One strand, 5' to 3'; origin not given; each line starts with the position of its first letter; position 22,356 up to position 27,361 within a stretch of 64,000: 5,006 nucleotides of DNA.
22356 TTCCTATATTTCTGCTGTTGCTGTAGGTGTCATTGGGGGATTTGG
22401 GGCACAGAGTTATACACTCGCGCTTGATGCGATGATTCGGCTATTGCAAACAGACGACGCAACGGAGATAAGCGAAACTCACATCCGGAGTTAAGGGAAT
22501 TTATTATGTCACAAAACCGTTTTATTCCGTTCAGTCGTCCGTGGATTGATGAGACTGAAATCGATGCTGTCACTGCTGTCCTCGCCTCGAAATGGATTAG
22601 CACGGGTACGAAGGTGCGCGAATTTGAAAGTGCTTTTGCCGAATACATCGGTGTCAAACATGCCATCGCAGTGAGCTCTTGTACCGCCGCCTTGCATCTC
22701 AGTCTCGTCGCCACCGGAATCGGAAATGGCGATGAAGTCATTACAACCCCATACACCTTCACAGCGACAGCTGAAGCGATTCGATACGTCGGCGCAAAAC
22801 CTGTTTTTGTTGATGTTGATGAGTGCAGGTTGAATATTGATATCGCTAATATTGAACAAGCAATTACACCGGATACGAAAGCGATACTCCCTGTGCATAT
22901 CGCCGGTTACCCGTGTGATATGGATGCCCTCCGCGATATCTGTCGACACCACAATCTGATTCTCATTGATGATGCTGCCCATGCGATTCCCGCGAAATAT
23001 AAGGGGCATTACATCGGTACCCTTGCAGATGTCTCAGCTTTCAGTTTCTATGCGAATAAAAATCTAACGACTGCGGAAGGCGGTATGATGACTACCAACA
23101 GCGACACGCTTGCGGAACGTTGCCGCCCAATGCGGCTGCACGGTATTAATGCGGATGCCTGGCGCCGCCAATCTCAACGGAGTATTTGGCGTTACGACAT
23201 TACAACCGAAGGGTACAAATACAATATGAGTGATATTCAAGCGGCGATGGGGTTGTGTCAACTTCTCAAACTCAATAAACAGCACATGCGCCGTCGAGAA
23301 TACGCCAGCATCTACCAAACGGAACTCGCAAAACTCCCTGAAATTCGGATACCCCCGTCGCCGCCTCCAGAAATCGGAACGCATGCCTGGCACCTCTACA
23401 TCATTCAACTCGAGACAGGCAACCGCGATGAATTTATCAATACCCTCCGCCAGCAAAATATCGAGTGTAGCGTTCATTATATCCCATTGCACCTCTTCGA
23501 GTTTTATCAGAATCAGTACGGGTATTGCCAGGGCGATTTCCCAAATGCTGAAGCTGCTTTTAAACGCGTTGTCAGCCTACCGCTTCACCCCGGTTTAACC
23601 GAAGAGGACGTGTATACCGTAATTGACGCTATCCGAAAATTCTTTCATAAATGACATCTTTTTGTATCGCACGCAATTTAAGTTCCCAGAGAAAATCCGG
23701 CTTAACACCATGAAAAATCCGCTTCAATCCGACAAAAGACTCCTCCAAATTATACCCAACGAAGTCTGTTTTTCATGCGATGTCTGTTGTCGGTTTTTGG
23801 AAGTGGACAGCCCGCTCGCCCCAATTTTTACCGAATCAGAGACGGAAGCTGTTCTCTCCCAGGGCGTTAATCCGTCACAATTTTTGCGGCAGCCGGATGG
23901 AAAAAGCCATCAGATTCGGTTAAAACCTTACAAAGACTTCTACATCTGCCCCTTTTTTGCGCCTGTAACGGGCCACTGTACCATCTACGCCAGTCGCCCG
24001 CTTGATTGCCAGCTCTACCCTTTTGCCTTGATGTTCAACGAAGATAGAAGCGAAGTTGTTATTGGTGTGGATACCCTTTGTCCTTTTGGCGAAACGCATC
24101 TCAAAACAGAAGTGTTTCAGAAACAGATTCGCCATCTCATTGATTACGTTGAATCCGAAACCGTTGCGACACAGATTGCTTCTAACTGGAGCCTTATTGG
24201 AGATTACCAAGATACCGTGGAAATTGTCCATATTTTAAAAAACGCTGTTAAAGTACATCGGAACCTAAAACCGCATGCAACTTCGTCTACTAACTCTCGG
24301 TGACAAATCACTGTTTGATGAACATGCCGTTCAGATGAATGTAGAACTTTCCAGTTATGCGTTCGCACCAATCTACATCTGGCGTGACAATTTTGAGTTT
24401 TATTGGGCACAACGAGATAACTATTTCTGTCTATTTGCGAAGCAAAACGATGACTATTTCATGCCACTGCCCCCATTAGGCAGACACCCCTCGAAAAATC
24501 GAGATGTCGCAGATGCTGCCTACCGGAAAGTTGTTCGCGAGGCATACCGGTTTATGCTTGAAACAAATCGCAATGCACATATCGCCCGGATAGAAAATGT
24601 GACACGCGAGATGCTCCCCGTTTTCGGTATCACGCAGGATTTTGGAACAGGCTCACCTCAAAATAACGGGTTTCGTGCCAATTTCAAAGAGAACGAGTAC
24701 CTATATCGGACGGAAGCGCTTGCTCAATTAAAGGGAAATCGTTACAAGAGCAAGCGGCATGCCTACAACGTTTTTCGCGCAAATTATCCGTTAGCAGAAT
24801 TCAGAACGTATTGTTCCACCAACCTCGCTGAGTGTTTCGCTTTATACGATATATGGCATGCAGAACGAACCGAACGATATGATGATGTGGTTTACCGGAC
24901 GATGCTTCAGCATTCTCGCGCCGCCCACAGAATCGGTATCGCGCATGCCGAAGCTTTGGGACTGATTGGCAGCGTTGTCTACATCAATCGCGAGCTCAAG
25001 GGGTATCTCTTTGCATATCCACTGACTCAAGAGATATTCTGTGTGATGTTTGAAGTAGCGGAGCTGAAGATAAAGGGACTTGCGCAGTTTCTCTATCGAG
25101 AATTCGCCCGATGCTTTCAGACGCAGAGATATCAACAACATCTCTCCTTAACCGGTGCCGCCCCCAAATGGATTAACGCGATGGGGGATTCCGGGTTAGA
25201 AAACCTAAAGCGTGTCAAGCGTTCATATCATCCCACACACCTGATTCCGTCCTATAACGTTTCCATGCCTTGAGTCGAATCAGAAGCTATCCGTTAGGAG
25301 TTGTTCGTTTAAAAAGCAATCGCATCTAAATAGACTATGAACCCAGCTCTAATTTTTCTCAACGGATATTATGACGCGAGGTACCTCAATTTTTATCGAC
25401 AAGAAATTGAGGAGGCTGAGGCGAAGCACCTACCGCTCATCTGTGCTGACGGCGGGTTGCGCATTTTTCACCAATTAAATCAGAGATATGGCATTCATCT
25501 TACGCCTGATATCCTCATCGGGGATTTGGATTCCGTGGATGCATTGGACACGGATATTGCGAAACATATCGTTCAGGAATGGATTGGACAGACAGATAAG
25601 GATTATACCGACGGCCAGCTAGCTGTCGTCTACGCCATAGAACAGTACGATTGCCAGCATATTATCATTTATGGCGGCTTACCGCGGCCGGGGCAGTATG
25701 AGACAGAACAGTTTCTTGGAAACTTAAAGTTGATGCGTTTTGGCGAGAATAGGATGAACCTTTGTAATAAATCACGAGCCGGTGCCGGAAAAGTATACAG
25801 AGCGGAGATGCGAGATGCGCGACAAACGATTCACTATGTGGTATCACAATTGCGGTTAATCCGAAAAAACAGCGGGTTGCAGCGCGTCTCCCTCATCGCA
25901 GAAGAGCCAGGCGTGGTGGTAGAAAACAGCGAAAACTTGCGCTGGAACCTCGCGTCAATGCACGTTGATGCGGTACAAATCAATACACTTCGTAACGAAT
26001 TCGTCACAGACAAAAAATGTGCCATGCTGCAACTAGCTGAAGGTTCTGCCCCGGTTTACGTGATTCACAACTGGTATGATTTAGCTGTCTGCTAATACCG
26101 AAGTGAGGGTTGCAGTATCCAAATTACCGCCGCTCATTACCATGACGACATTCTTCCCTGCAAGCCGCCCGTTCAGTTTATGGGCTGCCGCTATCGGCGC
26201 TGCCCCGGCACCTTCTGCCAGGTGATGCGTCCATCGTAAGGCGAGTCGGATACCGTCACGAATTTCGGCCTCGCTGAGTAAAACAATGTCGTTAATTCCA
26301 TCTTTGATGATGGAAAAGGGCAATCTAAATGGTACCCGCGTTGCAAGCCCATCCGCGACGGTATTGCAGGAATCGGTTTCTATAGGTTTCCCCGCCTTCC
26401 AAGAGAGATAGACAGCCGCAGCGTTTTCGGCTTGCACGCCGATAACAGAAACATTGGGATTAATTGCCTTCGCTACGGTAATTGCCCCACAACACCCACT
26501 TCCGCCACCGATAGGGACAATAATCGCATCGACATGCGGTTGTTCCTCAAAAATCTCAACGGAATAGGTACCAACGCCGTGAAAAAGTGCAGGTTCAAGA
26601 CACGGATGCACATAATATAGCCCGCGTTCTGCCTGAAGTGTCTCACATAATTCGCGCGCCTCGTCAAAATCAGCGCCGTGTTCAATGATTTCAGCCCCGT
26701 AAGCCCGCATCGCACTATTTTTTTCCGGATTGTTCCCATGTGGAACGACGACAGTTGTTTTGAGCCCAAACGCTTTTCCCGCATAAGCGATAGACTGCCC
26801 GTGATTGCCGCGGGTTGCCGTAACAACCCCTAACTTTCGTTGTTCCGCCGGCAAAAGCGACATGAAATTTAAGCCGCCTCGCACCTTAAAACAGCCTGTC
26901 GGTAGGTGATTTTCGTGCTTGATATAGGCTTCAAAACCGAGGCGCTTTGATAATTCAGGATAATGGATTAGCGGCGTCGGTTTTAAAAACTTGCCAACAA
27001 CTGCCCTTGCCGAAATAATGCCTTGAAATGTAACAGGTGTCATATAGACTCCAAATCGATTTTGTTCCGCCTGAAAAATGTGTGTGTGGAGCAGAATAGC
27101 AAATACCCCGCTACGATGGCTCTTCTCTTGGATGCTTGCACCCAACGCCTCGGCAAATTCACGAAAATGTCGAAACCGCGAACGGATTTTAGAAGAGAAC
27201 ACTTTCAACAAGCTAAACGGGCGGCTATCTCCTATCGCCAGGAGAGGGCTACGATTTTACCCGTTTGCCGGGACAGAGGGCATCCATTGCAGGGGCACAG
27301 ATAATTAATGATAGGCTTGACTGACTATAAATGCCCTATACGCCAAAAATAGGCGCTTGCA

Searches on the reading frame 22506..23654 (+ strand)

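Call 8: search_protein_families(library=pfam, proteins=[window:22506-23654:+], max_evalue=0.001)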
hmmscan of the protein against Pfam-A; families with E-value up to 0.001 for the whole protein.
window:22506-23654:+ (382 aa): 4 families
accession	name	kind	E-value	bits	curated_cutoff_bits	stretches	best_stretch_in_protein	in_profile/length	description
PF01041.23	DegT_DnrJ_EryC1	-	1.4e-139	465.7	19.8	1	14-377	3-360/360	DegT/DnrJ/EryC1/StrS aminotransferase family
PF00155.27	Aminotran_1_2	-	6.3e-09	35.9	19.7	1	38-161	45-190/361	Aminotransferase class I and II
PF01053.26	Cys_Met_Meta_PP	-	5.3e-08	32.3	27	1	38-180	55-195/381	Cys/Met metabolism PLP-dependent enzyme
PF01212.27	Beta_elim_lyase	-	1.2e-06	28.5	27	1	35-213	32-227/288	Beta-eliminating lyase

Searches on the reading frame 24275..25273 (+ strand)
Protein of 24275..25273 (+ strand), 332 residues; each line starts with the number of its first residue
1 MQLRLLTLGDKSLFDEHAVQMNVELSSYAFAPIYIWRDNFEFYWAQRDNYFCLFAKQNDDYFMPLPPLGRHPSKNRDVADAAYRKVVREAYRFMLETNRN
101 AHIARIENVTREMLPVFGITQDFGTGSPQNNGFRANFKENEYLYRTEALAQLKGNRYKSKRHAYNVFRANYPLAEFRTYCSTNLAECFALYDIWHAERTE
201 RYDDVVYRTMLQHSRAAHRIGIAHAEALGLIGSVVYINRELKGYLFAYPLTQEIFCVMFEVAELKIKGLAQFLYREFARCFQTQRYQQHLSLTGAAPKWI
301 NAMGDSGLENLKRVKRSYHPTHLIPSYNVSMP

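Call 60: search_protein_families(library=pfam, proteins=[window:24275-25273:+], max_evalue=1)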
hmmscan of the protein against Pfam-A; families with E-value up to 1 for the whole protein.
window:24275-25273:+ (332 aa): 1 family
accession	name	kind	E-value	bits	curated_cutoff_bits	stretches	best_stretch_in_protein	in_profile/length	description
PF09924.15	LPG_synthase_C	-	1.1e-24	87.4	27.5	1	26-328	9-296/298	Phosphatidylglycerol lysyltransferase, C-terminal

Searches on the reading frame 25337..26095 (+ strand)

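Call 60: search_protein_families(library=pfam, proteins=[window:25337-26095:+], max_evalue=1)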
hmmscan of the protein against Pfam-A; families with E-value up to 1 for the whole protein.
window:25337-26095:+ (252 aa): 1 family
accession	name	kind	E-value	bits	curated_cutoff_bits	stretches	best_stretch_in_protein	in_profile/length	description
PF04263.21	TPK_catalytic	-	9.8e-13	48.5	30.7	1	34-116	11-88/113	Thiamin pyrophosphokinase, catalytic domain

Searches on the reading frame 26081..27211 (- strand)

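Call 8: search_protein_families(library=pfam, proteins=[window:26081-27211:-], max_evalue=0.001)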
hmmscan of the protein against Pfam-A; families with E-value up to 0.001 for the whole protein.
window:26081-27211:- (376 aa): 1 family
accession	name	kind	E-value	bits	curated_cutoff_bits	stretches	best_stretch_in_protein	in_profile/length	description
PF00291.31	PALP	-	1.5e-79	267.8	35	1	76-361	5-295/295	Pyridoxal-phosphate dependent enzyme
